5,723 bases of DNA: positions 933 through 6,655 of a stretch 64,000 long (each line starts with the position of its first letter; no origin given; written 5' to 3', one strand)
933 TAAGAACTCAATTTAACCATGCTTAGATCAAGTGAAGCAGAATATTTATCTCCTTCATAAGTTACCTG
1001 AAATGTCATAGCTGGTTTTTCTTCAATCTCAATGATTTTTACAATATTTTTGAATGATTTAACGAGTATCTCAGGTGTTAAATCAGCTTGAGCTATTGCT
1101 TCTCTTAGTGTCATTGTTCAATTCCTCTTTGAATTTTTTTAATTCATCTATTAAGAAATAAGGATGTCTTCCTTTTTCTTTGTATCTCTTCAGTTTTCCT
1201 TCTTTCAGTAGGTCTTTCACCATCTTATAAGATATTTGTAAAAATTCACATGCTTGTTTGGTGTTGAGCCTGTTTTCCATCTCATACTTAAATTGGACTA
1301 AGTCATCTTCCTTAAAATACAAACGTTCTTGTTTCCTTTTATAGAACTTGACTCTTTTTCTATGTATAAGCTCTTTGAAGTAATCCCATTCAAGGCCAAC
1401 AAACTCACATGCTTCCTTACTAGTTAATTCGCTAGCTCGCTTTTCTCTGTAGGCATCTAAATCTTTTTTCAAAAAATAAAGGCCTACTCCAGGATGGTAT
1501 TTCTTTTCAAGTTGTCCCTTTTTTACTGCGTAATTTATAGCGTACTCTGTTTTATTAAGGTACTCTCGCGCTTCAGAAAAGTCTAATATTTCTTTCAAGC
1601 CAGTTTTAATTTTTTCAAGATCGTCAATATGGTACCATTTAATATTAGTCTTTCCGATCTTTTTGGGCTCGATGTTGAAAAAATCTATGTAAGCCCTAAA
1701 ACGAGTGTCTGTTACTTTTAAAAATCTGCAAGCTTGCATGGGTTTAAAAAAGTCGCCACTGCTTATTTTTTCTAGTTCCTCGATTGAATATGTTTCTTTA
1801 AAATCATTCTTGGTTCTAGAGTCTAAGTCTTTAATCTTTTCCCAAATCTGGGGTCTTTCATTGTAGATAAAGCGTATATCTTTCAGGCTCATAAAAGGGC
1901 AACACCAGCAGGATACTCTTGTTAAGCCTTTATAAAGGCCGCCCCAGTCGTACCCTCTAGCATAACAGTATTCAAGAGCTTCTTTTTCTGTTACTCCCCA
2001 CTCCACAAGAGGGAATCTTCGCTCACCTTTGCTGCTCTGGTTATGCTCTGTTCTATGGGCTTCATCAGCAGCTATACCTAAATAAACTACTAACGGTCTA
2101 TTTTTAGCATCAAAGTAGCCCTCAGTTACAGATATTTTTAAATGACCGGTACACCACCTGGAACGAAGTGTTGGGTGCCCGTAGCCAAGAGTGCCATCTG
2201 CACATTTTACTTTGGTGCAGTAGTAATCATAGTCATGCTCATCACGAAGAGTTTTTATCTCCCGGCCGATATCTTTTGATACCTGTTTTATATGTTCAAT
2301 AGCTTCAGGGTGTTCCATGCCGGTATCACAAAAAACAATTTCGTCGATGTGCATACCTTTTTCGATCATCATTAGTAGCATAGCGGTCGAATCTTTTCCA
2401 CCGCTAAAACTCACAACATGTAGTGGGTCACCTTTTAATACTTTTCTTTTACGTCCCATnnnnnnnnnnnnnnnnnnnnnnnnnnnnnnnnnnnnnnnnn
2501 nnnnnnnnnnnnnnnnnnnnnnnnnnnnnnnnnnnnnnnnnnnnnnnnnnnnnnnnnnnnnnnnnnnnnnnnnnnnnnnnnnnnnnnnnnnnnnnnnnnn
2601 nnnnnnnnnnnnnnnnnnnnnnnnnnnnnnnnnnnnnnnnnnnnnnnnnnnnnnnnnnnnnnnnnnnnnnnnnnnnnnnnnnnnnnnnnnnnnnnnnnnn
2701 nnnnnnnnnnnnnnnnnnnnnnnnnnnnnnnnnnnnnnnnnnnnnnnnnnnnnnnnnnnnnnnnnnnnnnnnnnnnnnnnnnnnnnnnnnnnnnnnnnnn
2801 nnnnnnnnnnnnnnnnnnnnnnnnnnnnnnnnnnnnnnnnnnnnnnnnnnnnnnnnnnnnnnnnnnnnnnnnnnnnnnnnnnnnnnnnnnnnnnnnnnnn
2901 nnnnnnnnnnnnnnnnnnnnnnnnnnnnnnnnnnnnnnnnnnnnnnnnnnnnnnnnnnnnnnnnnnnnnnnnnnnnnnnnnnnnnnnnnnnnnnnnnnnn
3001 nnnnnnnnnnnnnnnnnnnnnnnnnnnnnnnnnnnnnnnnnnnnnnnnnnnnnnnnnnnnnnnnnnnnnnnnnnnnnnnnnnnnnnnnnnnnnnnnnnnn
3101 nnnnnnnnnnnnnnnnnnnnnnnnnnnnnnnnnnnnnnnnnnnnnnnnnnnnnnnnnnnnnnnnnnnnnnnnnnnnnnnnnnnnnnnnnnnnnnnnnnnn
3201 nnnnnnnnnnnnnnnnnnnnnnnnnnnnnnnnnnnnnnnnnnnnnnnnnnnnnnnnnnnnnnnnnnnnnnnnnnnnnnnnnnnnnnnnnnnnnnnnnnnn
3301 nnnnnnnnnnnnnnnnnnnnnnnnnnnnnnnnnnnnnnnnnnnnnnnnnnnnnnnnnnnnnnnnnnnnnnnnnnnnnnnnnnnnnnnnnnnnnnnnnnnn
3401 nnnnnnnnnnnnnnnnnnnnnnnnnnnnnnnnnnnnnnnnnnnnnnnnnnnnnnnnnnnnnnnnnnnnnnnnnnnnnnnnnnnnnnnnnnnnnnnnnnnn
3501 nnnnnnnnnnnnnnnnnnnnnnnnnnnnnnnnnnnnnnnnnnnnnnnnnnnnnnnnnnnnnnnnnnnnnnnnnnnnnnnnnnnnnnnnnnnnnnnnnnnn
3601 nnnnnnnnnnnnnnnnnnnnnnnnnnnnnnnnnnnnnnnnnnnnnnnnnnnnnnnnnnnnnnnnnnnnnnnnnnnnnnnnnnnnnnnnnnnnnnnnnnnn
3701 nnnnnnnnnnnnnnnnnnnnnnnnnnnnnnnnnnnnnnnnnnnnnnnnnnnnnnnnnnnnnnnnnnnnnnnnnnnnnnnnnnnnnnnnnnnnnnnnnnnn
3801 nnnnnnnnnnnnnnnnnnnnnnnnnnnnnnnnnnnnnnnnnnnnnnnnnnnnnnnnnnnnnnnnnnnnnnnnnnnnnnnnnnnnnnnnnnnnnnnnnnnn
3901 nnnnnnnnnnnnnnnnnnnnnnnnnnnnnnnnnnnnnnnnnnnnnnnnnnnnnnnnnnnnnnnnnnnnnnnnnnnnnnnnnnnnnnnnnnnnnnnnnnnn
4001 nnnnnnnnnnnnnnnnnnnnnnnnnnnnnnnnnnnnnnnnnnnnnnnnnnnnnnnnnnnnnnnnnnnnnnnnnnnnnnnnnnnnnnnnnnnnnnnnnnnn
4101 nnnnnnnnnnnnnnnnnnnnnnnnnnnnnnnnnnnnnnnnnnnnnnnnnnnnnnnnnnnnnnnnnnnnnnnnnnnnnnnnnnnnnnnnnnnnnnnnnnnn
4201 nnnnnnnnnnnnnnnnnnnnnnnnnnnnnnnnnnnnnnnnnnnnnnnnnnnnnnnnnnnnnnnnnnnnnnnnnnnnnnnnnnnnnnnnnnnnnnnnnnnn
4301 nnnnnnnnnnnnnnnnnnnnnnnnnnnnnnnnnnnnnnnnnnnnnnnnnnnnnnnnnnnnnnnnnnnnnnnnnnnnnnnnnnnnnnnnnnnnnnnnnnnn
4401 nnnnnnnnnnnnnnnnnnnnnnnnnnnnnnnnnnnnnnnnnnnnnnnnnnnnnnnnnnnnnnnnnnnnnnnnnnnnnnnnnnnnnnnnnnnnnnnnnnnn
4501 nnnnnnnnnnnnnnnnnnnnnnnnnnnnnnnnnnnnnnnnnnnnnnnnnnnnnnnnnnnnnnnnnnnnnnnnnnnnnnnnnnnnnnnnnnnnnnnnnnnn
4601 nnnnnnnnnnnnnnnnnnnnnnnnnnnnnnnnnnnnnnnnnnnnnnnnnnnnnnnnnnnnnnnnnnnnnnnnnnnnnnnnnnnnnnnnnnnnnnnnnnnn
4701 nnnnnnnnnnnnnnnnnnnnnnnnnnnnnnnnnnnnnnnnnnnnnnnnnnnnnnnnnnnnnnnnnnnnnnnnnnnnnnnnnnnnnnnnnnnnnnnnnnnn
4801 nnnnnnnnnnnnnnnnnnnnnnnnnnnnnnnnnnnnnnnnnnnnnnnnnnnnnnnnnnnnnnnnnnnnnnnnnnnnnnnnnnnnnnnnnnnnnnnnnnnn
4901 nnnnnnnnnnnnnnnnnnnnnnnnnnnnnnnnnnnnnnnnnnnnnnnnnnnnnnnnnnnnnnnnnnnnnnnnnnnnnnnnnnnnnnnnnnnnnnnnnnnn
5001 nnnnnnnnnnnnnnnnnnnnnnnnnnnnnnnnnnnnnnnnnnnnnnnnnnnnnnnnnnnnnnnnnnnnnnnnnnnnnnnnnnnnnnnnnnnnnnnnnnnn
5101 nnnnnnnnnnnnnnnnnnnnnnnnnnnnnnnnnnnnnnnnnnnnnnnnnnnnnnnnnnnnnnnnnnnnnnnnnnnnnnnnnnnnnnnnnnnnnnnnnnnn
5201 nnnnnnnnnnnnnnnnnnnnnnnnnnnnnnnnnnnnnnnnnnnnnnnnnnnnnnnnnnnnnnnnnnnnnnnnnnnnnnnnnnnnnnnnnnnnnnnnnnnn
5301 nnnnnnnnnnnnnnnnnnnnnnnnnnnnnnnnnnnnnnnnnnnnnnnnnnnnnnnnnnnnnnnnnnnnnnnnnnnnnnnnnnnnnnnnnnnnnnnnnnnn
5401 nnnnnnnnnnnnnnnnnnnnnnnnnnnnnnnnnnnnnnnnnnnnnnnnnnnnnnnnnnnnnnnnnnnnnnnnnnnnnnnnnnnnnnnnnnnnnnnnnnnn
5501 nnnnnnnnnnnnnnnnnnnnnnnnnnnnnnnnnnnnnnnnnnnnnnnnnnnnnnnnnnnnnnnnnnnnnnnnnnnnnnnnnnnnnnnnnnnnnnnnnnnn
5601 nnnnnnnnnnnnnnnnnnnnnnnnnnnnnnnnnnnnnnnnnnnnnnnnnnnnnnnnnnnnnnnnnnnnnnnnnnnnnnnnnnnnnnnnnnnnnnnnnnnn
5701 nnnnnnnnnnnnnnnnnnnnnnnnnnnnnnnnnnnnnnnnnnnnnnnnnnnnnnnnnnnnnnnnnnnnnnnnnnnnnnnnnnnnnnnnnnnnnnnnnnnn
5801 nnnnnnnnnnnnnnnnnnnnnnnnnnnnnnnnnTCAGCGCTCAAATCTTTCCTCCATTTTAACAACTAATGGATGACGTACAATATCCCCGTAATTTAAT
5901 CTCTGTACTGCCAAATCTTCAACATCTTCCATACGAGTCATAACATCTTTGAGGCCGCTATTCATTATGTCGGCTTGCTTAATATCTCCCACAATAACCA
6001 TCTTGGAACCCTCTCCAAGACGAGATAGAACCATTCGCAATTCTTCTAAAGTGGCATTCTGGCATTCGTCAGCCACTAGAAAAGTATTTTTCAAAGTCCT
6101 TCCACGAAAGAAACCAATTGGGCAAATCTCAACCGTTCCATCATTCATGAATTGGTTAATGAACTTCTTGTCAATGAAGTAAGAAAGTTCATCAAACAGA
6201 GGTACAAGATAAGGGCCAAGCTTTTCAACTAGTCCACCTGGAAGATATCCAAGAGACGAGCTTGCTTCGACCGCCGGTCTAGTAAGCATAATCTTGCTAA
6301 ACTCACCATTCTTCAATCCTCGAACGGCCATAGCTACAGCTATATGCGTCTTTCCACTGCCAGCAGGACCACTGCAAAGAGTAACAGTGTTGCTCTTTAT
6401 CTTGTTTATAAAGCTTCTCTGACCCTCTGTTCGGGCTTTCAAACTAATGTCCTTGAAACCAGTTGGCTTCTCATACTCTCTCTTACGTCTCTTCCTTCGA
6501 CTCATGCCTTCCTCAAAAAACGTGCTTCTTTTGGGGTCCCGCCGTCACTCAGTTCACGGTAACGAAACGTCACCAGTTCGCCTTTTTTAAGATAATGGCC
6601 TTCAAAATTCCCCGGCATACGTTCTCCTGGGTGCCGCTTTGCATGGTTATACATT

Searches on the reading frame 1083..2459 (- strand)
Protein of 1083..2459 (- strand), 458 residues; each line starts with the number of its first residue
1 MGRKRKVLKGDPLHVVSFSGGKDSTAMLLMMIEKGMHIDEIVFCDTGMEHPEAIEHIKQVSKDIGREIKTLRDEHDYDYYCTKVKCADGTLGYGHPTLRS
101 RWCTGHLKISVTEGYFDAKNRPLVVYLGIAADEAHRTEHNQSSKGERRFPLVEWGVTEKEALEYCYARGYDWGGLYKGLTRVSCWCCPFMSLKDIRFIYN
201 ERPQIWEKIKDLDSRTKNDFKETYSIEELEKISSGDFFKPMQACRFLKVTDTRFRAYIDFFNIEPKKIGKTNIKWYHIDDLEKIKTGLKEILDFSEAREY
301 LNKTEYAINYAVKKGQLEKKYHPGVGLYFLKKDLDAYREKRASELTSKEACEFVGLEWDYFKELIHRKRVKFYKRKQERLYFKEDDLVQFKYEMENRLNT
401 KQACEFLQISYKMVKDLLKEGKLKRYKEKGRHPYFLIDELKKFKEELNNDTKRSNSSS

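Call 44: find_encoding_contigs(protein=window:1083-2459:-, flank=10000, max_places=3)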
Protein window:1083-2459:- (458 aa): 8 contigs read that carry it; 3 places shown.
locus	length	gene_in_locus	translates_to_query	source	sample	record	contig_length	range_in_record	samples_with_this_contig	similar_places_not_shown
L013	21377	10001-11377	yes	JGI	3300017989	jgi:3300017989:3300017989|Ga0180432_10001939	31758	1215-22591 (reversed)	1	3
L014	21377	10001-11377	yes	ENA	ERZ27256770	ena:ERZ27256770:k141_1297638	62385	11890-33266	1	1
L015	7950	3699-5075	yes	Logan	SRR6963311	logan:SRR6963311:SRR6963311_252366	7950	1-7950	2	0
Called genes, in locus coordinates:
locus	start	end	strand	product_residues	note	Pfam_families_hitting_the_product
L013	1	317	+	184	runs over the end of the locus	-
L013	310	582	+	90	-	-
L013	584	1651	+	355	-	PF21189:PHA02142 (weak), PF09414:RNA_ligase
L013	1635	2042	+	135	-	PF00692:dUTPase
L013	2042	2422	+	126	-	-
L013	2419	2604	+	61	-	-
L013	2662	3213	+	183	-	-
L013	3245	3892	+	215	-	-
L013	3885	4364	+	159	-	-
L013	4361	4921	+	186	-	PF06941:NT5C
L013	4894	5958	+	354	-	PF14743:DNA_ligase_OB_2 (weak)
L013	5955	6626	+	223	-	PF02562:PhoH, PF13604:AAA_30 (weak), PF13245:AAA_19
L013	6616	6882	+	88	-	-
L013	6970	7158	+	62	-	-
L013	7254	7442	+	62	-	-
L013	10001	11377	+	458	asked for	PF01507:PAPS_reduct, PF12728:HTH_17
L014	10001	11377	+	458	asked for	PF01507:PAPS_reduct, PF12728:HTH_17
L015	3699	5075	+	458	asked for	PF01507:PAPS_reduct, PF12728:HTH_17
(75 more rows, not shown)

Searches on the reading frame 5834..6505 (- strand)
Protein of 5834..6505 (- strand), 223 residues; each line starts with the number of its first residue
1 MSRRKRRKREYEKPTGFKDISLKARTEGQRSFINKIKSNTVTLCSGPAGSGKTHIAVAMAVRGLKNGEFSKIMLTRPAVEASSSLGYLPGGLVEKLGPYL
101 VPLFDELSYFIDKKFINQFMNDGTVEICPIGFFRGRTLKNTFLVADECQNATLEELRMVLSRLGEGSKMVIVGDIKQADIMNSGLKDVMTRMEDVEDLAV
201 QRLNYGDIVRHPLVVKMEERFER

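Call 10: search_protein_families(library=pfam, proteins=[window:5834-6505:-], max_evalue=0.01)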
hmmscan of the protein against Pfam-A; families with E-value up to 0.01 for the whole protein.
window:5834-6505:- (223 aa): 8 families
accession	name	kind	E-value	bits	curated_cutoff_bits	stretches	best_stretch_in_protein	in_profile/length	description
PF02562.22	PhoH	-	8.7e-67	225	27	1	22-221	2-204/205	PhoH-like protein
PF13245.12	AAA_19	-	1.8e-08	35.1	25.1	1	29-178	1-129/134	AAA domain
PF13604.12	AAA_30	-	6e-08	33.1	27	1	26-184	3-134/191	AAA domain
PF01695.23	IstB_IS21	-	6.1e-05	23.1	24.1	1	32-68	88-121/238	IstB-like ATP binding protein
PF13086.12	AAA_11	-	0.00042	20.6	27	0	29-64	6-42/257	AAA domain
PF00270.35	DEAD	-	0.00055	20.1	26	1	26-66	1-42/167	DEAD/DEAH box helicase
PF20720.3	nSTAND3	-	0.0025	18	27.2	1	26-69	4-48/155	Novel STAND NTPase 3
PF00580.27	UvrD-helicase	-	0.0039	17.3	23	0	28-69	4-43/271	UvrD/REP helicase N-terminal domain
